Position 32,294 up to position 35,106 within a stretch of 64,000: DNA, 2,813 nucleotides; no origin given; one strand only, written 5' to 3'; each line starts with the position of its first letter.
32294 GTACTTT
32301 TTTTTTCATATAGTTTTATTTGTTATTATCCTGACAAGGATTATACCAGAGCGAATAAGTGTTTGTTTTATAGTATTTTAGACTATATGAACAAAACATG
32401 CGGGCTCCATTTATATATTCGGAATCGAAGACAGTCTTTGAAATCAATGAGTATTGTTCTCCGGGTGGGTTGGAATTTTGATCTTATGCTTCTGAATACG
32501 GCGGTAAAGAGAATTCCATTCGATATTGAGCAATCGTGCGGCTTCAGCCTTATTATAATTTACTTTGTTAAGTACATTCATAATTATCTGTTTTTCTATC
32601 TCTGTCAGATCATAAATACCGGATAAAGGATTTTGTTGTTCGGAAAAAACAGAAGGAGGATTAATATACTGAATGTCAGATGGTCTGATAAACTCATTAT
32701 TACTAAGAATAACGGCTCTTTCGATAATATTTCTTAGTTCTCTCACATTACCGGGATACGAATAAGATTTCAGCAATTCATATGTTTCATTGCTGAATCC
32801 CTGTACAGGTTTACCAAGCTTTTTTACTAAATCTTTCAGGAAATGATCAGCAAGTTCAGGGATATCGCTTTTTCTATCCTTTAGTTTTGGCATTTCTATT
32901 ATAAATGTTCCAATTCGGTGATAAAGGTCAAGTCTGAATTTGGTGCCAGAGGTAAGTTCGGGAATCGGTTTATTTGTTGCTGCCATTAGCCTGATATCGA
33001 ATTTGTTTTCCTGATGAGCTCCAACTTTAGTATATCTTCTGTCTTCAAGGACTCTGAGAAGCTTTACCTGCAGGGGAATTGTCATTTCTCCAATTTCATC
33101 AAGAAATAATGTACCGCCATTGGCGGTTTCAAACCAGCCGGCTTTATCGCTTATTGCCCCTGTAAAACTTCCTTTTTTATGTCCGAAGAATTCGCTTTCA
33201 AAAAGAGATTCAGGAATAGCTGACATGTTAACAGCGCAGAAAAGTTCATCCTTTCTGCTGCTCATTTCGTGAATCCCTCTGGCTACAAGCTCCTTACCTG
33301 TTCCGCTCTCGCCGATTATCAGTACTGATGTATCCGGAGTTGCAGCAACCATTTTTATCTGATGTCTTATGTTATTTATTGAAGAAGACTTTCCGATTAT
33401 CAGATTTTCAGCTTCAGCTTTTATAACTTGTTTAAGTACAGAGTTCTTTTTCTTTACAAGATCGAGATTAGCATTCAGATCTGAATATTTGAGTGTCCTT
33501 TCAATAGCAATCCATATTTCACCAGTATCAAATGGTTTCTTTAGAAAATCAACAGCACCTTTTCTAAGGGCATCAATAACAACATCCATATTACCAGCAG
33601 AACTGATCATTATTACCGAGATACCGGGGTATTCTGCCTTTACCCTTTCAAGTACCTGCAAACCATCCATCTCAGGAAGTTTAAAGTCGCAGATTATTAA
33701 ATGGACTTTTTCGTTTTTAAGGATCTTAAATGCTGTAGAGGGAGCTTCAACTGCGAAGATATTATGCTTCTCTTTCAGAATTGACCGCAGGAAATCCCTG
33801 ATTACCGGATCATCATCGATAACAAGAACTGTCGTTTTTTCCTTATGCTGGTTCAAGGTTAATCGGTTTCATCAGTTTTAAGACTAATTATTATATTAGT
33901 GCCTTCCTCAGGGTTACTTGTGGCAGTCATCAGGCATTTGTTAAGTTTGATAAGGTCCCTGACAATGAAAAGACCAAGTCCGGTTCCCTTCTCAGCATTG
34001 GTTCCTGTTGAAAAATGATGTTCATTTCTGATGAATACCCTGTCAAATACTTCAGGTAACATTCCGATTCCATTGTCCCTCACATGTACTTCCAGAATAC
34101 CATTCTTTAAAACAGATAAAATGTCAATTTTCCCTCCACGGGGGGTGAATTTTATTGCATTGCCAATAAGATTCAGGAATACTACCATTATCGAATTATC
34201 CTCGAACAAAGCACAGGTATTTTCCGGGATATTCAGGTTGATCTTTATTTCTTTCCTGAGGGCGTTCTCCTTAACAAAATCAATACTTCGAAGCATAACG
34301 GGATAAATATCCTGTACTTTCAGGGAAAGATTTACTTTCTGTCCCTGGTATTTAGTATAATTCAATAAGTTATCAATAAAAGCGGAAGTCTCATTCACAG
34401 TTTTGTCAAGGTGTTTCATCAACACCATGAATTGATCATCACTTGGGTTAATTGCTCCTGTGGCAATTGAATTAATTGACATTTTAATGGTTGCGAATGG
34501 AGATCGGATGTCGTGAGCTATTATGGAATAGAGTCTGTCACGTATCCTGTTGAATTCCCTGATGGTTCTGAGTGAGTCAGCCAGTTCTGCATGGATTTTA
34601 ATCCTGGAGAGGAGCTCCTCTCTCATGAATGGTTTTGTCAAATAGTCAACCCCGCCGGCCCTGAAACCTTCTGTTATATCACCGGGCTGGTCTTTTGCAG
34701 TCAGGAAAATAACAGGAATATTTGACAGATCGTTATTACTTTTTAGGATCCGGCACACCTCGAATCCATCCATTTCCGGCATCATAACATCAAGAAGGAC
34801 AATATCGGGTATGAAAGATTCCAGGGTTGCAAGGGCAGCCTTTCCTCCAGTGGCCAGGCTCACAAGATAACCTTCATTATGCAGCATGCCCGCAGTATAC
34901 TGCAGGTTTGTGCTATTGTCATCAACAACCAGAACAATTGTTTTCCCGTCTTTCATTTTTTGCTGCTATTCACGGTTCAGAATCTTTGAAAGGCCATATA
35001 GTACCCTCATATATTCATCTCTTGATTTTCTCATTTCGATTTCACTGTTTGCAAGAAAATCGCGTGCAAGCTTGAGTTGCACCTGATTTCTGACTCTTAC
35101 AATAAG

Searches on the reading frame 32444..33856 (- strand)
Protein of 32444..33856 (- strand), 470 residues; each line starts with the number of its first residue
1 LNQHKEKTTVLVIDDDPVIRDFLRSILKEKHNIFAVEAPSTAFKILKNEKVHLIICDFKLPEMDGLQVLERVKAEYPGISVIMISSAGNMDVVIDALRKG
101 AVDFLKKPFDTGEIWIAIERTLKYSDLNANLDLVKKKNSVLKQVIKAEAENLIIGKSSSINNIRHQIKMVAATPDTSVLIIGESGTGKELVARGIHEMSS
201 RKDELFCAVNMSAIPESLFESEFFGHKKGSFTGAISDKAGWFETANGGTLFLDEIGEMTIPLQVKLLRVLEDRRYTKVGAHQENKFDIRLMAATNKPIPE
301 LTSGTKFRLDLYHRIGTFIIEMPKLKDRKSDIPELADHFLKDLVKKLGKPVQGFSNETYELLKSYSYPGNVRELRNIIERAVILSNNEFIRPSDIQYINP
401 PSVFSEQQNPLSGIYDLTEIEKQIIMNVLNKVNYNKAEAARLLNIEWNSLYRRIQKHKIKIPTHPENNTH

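Call 56: search_protein_families(library=pfam, proteins=[window:32444-33856:-], max_evalue=0.00001)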
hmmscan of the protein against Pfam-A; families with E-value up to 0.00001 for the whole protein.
window:32444-33856:- (470 aa): 7 families
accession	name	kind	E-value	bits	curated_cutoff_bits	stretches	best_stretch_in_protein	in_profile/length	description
PF00158.32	Sigma54_activat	-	4.9e-62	209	20.2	1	153-320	1-167/168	Sigma-54 interaction domain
PF00072.30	Response_reg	-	3.8e-27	95.1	30.2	1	10-118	1-110/111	Response regulator receiver domain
PF25601.1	AAA_lid_14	-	1.5e-24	86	27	1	326-396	1-71/87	AAA+ ATPase lid domain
PF14532.12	Sigma54_activ_2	-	1e-19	71.5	25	1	154-325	1-138/138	Sigma-54 interaction domain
PF02954.25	HTH_8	-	7.5e-12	45.2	22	1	417-457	2-42/42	Bacterial regulatory protein, Fis family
PF07728.20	AAA_5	-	1.1e-07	32.4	22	1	178-298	2-125/139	AAA domain (dynein-related subfamily)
PF01078.27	Mg_chelatase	-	2e-06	27.8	20.3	0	169-295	16-157/207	Magnesium chelatase, subunit ChlI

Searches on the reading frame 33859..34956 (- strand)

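Call 72: search_protein_families(library=pfam, proteins=[window:33859-34956:-], max_evalue=0.00001)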
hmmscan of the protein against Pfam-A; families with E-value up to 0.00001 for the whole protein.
window:33859-34956:- (365 aa): 2 families
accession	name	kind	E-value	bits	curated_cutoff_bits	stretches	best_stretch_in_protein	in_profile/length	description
PF00072.30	Response_reg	-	1.3e-28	99.8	30.2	1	8-120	1-111/111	Response regulator receiver domain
PF02518.31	HATPase_c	-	5.1e-17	62.8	26.4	1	255-361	5-109/111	Histidine kinase-, DNA gyrase B-, and HSP90-like ATPase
